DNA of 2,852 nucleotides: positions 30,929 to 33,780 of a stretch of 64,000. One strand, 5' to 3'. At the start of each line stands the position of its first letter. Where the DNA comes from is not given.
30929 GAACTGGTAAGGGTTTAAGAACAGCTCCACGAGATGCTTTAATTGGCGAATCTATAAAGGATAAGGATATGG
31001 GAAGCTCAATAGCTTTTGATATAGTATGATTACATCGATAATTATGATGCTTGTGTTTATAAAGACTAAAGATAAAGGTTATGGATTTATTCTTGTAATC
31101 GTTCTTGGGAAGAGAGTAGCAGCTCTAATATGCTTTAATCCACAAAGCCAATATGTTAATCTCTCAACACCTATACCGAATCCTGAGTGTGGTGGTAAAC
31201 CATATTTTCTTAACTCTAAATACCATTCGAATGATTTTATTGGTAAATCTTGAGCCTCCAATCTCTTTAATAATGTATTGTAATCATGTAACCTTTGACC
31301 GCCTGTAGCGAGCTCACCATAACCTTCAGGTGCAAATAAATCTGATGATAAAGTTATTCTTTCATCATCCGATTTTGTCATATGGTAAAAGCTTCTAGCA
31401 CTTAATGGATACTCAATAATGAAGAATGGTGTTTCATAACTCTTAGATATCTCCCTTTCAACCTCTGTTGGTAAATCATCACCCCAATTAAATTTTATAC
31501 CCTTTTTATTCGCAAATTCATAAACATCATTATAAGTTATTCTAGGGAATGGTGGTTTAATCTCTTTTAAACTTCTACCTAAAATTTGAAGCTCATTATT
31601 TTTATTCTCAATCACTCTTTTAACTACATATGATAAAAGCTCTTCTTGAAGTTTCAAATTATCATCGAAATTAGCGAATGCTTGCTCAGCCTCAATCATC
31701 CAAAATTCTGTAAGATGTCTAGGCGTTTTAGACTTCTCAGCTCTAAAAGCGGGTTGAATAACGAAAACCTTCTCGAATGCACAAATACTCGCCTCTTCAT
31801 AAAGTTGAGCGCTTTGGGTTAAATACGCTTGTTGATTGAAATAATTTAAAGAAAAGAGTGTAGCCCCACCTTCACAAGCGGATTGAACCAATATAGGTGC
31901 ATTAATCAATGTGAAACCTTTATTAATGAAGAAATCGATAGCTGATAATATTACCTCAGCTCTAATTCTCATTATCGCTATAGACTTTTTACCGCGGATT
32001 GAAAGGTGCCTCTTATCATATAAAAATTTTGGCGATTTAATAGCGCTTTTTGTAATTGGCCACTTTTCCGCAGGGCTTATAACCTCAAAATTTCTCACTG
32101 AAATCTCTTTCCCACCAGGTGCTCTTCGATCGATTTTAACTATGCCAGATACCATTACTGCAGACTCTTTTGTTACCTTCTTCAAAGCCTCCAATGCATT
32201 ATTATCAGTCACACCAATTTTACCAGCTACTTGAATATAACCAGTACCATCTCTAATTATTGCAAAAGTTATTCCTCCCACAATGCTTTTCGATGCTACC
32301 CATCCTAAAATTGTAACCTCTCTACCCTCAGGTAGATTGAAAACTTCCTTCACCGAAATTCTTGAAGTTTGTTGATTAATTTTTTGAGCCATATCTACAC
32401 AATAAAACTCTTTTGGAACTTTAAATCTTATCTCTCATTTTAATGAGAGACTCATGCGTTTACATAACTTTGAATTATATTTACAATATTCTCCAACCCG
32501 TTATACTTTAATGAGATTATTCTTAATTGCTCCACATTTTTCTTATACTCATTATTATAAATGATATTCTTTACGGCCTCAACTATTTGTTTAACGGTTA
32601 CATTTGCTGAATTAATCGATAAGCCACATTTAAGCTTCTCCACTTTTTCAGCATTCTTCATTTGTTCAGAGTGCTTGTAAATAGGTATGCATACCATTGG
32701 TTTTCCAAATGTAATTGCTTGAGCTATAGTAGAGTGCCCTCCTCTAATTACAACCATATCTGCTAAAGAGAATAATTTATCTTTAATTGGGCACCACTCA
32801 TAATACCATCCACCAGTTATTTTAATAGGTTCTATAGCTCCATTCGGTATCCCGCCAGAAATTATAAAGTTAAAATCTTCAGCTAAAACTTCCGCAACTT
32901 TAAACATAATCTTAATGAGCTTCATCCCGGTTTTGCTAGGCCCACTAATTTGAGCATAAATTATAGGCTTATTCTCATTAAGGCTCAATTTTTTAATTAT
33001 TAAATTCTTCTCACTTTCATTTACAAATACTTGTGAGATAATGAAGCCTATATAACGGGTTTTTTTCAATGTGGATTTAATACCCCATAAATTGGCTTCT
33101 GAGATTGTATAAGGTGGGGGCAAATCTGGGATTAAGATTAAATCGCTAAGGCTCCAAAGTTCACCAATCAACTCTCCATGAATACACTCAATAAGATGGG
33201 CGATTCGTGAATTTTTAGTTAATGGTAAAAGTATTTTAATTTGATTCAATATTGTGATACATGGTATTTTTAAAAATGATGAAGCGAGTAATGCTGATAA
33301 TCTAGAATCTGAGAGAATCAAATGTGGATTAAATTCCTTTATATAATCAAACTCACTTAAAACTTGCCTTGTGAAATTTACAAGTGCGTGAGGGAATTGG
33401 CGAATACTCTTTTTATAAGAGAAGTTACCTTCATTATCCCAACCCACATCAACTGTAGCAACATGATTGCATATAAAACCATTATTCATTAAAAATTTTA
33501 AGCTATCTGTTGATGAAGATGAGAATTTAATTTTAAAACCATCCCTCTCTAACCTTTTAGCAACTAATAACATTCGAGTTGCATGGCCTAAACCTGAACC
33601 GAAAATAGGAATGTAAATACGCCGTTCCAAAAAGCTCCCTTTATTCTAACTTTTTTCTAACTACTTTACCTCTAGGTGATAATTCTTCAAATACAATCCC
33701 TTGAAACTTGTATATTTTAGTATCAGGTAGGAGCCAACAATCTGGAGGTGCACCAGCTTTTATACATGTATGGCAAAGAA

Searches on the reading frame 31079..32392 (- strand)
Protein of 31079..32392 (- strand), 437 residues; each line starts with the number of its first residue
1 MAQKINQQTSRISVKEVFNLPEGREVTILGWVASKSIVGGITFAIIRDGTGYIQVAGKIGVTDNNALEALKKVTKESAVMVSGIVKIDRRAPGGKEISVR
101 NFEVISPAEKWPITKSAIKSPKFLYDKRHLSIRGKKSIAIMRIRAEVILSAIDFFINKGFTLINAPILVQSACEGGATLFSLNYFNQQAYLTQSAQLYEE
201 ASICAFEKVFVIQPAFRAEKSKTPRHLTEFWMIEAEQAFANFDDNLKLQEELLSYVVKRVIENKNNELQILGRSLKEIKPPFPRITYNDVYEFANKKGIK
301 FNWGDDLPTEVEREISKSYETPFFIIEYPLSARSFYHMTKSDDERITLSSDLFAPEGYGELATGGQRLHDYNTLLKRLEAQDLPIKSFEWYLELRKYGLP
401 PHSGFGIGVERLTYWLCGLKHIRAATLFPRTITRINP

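Call 114: search_protein_families(library=pfam, proteins=[window:31079-32392:-], max_evalue=0.00001)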
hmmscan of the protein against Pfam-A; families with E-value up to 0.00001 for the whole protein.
window:31079-32392:- (437 aa): 2 families
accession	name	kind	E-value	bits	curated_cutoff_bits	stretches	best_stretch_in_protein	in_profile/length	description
PF00152.25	tRNA-synt_2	-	4.1e-76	256.4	25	1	122-431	3-307/308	tRNA synthetases class II (D, K and N)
PF01336.31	tRNA_anti-codon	-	1.5e-11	44.5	27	1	26-105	1-75/75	OB-fold nucleic acid binding domain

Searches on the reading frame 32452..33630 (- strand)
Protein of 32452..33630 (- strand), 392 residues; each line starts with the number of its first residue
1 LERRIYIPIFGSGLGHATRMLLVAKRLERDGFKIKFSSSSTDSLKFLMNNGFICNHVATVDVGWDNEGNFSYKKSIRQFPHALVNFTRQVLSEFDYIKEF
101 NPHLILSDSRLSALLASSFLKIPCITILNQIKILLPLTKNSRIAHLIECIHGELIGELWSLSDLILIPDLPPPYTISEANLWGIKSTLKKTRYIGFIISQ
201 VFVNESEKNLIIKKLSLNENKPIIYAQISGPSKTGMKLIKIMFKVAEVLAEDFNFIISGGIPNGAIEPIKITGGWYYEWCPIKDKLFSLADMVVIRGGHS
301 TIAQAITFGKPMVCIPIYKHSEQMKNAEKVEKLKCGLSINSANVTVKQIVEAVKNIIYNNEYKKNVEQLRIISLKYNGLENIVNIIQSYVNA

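Call 114: search_protein_families(library=pfam, proteins=[window:32452-33630:-], max_evalue=0.00001)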
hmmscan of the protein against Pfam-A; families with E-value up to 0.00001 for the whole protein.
window:32452-33630:- (392 aa): 4 families
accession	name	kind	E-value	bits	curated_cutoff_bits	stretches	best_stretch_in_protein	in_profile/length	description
PF13528.12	Glyco_trans_1_3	-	1.9e-15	57.3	25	2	5-133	3-127/322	Glycosyl transferase family 1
PF04101.22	Glyco_tran_28_C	-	2.3e-14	54.2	22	1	285-365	67-149/166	Glycosyltransferase family 28 C-terminal domain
PF00201.24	UDPGT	-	3.4e-12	46.4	19.5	1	277-370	327-419/499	UDP-glucoronosyl and UDP-glucosyl transferase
PF06722.18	EryCIII-like_C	-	1.7e-08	35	31.7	1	278-370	37-126/145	Erythromycin biosynthesis protein CIII-like, C-terminal domain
